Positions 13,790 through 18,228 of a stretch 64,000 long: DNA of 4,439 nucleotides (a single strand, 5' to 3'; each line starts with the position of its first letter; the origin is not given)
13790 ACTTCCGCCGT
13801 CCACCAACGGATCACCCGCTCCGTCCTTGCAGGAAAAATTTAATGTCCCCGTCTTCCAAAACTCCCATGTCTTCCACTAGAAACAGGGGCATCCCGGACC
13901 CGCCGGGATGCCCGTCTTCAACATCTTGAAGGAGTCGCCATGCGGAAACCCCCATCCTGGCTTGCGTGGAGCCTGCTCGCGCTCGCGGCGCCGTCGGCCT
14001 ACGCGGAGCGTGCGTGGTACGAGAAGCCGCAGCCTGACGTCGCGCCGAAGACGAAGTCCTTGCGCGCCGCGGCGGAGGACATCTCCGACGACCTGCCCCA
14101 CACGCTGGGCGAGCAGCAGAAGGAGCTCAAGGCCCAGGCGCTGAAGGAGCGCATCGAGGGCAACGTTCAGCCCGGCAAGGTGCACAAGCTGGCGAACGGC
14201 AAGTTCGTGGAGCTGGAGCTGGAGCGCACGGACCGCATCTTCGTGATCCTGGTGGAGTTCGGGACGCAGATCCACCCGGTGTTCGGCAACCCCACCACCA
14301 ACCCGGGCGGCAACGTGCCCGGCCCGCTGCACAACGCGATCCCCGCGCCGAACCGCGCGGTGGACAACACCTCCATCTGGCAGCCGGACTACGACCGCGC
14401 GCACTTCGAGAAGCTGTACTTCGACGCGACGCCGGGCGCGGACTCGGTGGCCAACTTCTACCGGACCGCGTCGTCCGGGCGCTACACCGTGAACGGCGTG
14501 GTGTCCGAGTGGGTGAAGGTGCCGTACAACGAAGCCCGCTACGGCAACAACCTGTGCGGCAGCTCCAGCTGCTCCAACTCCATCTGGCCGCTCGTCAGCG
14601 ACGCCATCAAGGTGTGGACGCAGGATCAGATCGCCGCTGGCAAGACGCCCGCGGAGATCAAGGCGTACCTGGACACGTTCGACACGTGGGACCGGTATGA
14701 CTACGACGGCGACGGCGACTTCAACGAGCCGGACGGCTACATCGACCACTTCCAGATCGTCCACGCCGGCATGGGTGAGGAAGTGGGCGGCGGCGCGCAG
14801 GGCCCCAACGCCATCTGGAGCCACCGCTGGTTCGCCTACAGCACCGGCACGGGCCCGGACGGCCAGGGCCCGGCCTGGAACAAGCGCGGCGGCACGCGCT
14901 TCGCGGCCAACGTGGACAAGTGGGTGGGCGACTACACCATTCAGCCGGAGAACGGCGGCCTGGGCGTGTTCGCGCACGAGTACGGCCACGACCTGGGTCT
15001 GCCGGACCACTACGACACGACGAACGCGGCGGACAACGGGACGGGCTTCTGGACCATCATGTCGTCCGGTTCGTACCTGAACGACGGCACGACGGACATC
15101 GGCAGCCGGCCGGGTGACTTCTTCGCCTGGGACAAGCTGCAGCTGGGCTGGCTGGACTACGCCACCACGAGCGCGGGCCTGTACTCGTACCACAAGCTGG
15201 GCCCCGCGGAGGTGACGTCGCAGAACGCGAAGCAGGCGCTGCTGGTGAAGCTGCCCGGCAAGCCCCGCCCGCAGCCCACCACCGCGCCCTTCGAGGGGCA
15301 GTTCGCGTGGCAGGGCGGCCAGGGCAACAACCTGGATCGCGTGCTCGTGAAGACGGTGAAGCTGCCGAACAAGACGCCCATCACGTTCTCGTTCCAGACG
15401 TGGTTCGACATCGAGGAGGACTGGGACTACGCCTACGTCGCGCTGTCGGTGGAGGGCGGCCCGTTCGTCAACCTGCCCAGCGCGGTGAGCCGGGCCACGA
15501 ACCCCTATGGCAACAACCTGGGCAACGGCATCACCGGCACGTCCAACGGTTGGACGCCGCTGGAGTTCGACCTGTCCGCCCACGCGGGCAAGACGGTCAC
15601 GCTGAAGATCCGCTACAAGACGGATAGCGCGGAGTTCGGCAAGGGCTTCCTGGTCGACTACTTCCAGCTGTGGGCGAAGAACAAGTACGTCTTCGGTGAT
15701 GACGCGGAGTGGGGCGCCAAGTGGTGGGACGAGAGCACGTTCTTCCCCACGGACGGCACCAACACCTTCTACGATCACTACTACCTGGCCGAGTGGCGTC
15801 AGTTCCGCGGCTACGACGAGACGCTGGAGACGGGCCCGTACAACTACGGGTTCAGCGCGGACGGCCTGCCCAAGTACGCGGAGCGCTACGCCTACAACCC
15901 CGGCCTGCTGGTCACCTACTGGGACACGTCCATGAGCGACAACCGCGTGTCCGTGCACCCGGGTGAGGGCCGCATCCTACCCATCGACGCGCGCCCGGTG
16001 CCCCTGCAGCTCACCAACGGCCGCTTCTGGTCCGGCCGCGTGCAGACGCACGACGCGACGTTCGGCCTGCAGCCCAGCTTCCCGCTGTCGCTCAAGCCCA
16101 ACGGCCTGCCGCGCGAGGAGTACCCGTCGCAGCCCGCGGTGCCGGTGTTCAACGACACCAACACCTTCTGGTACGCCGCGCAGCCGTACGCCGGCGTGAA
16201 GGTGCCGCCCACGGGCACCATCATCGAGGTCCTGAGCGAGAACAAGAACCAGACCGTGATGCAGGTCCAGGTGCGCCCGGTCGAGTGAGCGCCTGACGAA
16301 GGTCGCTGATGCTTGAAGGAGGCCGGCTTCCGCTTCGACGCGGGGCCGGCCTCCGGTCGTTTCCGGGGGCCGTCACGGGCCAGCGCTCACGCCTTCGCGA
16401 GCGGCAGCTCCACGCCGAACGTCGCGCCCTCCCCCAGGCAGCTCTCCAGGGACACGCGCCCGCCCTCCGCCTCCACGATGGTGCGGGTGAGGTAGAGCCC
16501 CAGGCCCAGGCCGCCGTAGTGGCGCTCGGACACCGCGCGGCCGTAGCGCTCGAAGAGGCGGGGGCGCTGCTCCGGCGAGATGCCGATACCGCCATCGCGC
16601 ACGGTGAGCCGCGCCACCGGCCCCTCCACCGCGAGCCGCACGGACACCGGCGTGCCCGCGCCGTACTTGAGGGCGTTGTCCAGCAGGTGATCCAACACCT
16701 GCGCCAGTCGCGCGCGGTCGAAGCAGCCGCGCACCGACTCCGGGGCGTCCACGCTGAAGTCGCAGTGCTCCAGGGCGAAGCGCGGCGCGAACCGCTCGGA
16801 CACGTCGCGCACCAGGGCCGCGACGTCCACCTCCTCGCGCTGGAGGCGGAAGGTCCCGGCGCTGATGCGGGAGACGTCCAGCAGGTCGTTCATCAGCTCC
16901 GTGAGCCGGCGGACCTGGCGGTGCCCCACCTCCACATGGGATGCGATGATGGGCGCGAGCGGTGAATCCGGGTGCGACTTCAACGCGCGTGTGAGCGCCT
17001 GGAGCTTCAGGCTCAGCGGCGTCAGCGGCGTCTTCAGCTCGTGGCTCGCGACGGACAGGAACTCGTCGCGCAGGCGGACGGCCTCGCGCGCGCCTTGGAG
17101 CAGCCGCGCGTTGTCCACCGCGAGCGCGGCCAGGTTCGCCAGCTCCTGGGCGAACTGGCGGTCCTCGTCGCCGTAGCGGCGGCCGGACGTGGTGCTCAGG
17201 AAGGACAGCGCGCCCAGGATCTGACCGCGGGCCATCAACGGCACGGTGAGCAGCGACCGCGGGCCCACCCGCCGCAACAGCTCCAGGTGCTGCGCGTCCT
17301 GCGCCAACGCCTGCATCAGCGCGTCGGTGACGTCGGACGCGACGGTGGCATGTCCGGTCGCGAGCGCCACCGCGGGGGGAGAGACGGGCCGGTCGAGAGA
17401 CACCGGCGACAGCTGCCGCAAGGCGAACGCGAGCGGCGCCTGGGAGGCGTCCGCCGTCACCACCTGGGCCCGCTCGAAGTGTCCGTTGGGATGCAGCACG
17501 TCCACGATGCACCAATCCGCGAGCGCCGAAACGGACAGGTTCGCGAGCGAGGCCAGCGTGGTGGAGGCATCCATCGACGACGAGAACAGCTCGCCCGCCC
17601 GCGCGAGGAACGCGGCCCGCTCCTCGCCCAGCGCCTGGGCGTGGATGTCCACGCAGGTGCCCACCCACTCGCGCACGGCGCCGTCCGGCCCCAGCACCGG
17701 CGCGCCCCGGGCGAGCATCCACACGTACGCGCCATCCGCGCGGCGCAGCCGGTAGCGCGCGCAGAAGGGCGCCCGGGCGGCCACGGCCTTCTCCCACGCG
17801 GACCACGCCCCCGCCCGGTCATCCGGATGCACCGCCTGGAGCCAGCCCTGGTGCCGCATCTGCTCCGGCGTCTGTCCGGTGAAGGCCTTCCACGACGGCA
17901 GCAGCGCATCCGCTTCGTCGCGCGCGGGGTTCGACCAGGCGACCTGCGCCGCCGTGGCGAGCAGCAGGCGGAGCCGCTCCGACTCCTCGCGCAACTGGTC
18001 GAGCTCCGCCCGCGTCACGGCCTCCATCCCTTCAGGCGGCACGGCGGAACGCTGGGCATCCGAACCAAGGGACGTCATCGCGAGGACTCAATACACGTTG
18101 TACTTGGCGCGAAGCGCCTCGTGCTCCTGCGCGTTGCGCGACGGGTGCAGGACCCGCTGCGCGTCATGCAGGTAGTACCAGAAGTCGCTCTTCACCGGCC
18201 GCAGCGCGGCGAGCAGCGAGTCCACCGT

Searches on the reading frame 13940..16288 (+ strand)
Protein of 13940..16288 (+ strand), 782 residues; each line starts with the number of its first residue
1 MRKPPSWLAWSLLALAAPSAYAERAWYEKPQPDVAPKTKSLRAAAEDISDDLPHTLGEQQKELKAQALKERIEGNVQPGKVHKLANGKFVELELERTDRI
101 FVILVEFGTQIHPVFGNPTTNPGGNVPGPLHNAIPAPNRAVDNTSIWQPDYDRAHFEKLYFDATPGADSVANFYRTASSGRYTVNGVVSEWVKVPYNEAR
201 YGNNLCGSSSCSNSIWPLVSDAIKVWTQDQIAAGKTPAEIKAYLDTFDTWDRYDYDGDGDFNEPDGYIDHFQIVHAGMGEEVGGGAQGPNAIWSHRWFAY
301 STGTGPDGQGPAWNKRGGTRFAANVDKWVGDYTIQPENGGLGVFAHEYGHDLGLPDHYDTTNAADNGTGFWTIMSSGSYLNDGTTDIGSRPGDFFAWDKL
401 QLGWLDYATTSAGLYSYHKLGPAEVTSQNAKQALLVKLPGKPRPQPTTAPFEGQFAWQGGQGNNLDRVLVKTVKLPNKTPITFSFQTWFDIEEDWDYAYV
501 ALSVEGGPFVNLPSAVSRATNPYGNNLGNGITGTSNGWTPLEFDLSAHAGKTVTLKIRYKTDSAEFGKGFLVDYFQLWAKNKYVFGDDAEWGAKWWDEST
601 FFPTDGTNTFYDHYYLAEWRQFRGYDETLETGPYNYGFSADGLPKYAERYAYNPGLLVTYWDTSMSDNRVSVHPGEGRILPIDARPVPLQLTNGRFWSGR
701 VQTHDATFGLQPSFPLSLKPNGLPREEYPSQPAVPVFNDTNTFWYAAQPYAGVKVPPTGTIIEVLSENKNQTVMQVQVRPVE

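Call 49: search_protein_families(library=pfam, proteins=[window:13940-16288:+], max_evalue=0.001)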
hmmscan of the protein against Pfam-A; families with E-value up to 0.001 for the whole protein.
window:13940-16288:+ (782 aa): 3 families
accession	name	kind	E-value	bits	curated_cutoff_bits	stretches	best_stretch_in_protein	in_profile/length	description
PF05547.17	Peptidase_M6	-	3.8e-87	292.7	22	1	91-404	6-293/294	Immune inhibitor A peptidase M6, catalytic domain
PF20774.2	InhA-like_VEG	-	4.9e-37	128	27.6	1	611-775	4-157/158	Immune inhibitor A-like metallopeptidase, VEG domain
PF20773.4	InhA-like_MAM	-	1.4e-36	126.2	26.9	1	426-596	10-181/191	Immune inhibitor A-like, MAM domain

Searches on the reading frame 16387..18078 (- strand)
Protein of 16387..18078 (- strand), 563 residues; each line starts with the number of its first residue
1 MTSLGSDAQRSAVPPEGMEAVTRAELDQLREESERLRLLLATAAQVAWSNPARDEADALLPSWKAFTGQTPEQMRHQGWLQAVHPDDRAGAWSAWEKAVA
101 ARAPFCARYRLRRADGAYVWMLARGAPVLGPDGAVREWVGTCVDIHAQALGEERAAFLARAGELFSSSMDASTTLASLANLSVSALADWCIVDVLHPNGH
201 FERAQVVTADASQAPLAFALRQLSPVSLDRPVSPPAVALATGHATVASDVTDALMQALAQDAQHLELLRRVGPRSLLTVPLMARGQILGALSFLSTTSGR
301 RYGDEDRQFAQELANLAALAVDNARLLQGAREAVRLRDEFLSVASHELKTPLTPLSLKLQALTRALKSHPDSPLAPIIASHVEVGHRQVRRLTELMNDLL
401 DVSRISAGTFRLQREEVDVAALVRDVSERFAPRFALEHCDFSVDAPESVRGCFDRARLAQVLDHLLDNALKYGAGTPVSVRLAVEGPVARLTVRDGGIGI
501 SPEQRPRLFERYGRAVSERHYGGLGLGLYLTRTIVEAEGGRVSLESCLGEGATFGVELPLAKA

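Call 49: search_protein_families(library=pfam, proteins=[window:16387-18078:-], max_evalue=0.001)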
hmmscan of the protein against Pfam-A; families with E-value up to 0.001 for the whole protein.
window:16387-18078:- (563 aa): 9 families
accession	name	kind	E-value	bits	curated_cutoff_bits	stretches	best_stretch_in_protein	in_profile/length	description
PF02518.31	HATPase_c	-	5.7e-25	88.3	26.4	1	454-561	2-110/111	Histidine kinase-, DNA gyrase B-, and HSP90-like ATPase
PF08447.18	PAS_3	-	4.2e-19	69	25.6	1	61-141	6-88/89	PAS fold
PF01590.32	GAF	-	1.5e-13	51.9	22.4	1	187-321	19-133/133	GAF domain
PF00512.31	HisKA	-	2.2e-13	50.5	26.9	1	337-408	2-66/66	His Kinase A (phospho-acceptor) domain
PF13185.12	GAF_2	-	3.7e-11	43.8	28.6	1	232-322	54-136/136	GAF domain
PF13492.12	GAF_3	-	3.1e-06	28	27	1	271-323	78-129/129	GAF domain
PF00989.32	PAS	-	2.2e-05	24.9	22.6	1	63-145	30-113/113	PAS fold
PF08448.16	PAS_4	-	6.7e-05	23.5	23.1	1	63-148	24-108/110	PAS fold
PF13426.13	PAS_9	-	0.00051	20.7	27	0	61-146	18-102/103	PAS domain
